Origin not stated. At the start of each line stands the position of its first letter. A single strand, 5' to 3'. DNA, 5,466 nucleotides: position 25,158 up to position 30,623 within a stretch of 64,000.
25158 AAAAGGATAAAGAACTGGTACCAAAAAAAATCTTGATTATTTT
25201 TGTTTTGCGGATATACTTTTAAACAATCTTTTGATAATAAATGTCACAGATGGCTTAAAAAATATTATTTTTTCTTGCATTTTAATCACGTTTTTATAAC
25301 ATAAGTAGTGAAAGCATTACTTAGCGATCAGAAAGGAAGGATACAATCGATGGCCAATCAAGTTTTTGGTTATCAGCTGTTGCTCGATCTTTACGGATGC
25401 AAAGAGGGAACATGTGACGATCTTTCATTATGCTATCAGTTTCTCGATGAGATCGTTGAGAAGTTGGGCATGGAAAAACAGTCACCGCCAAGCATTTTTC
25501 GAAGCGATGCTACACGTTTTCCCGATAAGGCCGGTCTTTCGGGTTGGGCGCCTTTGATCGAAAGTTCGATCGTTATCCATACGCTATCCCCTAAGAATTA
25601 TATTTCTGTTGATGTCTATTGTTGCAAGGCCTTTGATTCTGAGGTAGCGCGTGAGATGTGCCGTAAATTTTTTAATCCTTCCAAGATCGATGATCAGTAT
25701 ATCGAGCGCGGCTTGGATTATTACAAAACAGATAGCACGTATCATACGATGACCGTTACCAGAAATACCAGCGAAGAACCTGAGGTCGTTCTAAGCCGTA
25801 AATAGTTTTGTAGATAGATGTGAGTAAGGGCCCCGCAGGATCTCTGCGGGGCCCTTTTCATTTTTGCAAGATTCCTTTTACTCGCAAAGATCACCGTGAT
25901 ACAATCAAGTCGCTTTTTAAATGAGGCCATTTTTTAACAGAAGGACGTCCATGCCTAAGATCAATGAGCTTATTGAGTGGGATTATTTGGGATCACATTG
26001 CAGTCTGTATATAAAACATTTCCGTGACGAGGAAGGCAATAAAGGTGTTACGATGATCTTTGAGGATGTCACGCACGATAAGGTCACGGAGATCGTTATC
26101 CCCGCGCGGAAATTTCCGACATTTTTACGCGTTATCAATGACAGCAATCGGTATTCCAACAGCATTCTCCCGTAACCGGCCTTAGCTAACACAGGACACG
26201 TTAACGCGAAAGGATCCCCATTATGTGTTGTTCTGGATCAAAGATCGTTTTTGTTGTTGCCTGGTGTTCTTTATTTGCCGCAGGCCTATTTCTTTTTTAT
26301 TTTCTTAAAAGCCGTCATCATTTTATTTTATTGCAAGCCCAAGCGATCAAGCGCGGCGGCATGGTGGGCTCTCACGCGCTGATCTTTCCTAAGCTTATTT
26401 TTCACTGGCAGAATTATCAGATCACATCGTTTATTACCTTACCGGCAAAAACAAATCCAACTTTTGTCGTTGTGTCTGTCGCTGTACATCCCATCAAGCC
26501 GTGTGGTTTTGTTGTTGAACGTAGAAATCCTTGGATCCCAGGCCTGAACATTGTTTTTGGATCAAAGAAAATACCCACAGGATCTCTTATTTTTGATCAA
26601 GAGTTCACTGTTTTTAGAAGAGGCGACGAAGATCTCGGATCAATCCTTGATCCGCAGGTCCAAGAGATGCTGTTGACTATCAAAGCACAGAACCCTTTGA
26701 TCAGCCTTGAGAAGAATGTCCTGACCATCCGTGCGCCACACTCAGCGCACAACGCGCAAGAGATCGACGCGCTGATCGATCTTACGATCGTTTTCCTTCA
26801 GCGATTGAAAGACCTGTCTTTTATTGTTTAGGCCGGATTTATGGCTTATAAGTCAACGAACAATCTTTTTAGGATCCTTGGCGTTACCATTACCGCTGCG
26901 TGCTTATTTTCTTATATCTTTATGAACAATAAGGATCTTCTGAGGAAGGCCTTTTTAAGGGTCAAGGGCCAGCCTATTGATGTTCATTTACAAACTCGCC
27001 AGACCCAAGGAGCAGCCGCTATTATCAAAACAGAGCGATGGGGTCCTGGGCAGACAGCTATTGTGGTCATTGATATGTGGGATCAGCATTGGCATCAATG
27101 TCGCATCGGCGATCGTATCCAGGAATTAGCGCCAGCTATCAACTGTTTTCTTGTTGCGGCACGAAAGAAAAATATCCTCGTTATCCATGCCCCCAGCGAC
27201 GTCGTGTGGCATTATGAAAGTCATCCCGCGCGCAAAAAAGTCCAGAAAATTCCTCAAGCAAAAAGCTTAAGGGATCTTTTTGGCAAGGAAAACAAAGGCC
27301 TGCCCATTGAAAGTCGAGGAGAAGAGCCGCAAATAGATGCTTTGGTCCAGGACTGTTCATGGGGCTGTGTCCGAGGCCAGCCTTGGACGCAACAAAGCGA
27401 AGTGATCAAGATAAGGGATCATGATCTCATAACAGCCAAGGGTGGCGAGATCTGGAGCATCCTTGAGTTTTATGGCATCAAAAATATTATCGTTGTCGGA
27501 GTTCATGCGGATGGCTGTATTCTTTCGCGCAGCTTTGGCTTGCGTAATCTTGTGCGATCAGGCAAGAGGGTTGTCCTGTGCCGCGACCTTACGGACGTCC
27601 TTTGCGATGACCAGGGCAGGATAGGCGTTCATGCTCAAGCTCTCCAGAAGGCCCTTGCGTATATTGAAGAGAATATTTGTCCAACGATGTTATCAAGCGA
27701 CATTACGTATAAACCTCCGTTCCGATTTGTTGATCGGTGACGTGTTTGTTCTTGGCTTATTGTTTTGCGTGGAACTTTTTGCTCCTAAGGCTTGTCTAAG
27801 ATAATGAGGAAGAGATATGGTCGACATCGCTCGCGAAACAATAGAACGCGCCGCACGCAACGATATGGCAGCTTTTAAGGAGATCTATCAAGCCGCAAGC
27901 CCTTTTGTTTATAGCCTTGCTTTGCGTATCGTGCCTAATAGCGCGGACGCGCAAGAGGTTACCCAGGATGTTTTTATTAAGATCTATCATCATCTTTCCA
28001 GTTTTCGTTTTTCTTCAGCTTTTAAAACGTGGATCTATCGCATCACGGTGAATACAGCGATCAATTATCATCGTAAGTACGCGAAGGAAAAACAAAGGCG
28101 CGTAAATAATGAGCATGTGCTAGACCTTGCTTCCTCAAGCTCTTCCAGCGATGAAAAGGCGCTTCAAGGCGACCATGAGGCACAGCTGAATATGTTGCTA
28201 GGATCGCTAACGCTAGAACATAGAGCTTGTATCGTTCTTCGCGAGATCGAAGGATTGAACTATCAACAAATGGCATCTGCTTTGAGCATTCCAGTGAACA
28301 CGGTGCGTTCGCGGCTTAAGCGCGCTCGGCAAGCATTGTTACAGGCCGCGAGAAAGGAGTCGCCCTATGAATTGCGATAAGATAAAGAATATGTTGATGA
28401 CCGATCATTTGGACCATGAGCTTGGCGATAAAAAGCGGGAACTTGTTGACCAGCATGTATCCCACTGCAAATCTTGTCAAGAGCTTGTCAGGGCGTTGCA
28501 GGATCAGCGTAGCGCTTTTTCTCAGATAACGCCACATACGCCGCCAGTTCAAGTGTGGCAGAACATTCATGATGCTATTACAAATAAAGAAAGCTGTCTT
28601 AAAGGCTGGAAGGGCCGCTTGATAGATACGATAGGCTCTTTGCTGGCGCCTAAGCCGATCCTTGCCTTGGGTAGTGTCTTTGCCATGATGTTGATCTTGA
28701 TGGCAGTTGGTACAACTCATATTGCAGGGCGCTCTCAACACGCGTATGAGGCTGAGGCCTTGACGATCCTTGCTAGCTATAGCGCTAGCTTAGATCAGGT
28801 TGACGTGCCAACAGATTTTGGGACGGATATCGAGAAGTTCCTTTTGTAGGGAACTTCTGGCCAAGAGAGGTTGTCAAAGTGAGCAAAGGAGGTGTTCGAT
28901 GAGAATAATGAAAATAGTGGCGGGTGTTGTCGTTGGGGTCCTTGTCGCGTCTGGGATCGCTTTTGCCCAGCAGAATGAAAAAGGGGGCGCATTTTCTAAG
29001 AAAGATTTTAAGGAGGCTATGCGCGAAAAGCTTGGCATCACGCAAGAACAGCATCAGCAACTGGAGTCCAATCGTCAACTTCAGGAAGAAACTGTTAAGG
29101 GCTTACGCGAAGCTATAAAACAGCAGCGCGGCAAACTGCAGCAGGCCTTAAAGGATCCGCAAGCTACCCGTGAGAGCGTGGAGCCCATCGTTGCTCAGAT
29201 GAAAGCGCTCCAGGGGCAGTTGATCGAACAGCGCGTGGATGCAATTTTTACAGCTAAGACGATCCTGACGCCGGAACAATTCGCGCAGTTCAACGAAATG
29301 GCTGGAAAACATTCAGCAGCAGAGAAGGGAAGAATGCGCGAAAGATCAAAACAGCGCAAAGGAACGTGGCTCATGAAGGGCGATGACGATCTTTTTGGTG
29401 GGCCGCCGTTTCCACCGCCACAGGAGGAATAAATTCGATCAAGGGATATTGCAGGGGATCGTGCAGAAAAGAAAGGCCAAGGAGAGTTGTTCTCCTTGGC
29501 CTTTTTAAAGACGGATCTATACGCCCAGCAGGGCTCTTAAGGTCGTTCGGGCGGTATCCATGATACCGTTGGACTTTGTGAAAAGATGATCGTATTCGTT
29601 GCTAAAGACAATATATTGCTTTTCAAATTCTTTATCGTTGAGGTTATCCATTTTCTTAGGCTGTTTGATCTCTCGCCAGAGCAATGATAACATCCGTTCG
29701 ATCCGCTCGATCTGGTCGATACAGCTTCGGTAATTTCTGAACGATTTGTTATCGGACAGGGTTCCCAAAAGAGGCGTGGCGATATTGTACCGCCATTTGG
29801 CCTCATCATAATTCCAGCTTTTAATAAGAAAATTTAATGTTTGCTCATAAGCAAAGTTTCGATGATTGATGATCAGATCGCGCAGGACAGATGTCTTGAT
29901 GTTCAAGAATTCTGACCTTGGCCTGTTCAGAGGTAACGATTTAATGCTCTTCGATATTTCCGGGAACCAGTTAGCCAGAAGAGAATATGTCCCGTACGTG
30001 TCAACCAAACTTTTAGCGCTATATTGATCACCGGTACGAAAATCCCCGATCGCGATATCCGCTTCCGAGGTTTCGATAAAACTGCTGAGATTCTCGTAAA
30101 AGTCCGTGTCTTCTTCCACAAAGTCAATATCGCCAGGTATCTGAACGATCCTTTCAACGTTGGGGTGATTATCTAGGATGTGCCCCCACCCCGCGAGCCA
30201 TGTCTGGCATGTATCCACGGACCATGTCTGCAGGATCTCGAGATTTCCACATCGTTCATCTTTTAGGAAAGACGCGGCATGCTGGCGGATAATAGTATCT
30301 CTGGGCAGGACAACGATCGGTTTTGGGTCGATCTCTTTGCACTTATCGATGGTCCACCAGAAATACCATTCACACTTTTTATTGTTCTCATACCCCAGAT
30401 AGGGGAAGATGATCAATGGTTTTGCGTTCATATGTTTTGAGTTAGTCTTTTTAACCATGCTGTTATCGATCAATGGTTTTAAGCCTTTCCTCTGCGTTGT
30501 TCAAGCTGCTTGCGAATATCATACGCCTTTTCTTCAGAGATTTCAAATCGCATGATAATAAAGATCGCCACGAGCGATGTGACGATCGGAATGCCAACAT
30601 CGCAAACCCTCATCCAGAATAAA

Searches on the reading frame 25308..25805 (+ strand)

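Call 4: search_protein_families(library=pfam, proteins=[window:25308-25805:+], max_evalue=0.01)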
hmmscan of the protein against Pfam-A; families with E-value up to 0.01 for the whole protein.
window:25308-25805:+ (165 aa): 1 family
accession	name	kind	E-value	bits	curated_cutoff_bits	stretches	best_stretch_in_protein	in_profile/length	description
PF02675.21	AdoMet_dc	-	6.3e-19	68.7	25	1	24-135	2-107/107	S-adenosylmethionine decarboxylase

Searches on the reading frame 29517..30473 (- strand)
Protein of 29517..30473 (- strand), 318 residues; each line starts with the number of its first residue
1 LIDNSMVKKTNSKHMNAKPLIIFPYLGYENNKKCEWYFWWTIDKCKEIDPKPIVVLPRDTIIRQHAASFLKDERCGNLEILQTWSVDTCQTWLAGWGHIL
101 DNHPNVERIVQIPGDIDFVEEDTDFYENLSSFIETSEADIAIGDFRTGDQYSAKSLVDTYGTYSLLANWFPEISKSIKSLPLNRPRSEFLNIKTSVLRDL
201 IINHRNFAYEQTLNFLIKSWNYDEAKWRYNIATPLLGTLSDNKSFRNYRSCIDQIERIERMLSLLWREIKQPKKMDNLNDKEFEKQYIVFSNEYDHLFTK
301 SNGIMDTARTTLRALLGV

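Call 82: search_protein_families(library=pfam, proteins=[window:29517-30473:-], max_evalue=0.00001)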
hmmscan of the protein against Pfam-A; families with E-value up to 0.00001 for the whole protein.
window:29517-30473:- (318 aa): 0 families

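Call 109: search_solved_structures(query=window:29517-30473:-, max_evalue=10)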
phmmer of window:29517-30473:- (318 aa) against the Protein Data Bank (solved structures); distinct sequences matched with E-value up to 10: 1.
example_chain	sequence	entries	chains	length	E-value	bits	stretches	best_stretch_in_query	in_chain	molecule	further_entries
2qjc_A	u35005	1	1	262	0.41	13.2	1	96-180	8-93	Diadenosine tetraphosphatase, putative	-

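Call 110: search_protein_families(library=pfam, proteins=[window:29517-30473:-], max_evalue=1)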
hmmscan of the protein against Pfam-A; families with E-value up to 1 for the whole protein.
window:29517-30473:- (318 aa): 2 families
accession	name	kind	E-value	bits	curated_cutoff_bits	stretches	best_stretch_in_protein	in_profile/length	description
PF15272.11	BBP1_C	-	0.012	15.8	23.4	1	246-298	4-56/190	Spindle pole body component BBP1, C-terminal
PF19297.4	QcrA_N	-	0.25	11.1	27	1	213-239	72-102/222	QcrA subunit N-terminal region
